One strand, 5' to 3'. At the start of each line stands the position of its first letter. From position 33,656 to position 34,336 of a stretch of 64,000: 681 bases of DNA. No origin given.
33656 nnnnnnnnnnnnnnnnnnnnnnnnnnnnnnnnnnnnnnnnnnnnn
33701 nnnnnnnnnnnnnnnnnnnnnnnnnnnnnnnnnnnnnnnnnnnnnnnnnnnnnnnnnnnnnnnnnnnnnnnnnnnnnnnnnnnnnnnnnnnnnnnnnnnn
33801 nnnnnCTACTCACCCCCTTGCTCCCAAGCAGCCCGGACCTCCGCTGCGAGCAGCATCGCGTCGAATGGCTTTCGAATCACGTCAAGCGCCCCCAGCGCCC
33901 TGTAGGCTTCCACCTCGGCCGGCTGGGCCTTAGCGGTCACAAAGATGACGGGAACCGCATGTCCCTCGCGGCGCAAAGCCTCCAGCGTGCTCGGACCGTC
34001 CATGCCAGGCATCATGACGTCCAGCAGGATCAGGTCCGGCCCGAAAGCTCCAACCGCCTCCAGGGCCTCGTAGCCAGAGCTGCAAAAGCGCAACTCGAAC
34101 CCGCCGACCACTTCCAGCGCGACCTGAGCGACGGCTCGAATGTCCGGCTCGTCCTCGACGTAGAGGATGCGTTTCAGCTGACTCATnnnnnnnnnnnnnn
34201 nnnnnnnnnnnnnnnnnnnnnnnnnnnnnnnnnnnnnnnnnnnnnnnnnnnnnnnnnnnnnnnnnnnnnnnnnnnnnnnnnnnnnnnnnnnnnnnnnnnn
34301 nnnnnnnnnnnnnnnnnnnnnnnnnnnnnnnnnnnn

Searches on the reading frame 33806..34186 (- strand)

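Call 42: search_protein_families(library=pfam, proteins=[window:33806-34186:-], max_evalue=0.0001)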
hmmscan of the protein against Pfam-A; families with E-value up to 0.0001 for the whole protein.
window:33806-34186:- (126 aa): 1 family
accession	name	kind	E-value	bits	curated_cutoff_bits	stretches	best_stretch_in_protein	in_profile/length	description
PF00072.30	Response_reg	-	2.4e-26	92.5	30.2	1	7-117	1-110/111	Response regulator receiver domain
